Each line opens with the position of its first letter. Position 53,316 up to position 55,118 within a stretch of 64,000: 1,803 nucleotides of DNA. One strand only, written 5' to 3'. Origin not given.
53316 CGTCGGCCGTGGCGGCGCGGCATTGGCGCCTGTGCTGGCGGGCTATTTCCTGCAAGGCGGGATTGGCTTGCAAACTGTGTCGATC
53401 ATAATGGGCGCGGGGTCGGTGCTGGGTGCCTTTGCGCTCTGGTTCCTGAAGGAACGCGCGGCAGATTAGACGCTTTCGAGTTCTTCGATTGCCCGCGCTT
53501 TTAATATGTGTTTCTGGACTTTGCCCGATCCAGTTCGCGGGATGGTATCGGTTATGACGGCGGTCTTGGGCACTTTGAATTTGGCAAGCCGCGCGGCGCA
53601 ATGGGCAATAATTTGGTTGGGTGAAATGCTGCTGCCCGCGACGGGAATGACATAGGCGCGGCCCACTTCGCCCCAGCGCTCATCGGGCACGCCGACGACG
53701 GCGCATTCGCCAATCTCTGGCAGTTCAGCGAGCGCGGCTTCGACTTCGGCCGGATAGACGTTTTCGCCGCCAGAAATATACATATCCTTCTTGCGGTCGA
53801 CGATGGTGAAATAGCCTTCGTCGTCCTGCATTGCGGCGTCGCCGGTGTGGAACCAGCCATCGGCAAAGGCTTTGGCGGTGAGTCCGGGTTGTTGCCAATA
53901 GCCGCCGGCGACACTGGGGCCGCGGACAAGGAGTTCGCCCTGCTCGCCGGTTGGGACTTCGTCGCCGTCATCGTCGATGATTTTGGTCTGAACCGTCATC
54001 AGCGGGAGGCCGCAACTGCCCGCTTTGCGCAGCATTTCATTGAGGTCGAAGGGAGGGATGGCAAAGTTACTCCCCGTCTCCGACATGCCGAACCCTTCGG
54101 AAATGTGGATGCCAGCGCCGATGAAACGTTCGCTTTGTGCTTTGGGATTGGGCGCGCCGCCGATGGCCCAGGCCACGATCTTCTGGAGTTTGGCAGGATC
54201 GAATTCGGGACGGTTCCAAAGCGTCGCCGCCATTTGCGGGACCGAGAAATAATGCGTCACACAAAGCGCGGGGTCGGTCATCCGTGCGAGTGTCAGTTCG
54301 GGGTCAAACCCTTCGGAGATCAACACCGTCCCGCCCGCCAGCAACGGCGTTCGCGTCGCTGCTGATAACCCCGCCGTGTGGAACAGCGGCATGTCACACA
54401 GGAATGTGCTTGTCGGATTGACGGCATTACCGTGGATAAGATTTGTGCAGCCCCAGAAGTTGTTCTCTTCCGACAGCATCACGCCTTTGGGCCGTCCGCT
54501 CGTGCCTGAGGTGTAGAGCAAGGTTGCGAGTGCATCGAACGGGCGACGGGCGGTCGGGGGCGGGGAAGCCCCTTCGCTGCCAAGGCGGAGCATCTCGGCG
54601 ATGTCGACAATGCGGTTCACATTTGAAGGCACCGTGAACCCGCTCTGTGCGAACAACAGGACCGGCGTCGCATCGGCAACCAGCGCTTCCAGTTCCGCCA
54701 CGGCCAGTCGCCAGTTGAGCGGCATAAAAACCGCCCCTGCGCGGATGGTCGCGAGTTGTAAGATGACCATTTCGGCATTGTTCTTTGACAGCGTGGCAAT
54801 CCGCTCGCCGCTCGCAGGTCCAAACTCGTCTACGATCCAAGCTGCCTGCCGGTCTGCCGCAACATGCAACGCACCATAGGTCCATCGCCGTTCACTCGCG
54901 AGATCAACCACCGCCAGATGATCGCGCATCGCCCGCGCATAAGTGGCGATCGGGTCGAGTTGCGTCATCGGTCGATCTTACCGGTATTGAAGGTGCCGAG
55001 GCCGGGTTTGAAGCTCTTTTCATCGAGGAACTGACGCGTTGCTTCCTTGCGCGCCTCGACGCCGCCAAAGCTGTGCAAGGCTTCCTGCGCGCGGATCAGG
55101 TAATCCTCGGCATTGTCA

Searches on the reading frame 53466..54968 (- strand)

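Call 53: search_protein_families(library=pfam, proteins=[window:53466-54968:-], max_evalue=0.00001)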
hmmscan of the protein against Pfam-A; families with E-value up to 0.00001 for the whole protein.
window:53466-54968:- (500 aa): 2 families
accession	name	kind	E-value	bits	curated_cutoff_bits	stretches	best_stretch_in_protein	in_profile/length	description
PF00501.34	AMP-binding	-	7.1e-70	236.2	29.9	1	11-358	5-384/384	AMP-binding enzyme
PF13193.12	AMP-binding_C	-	2.5e-21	76.8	24.5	1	408-483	1-76/76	AMP-binding enzyme C-terminal domain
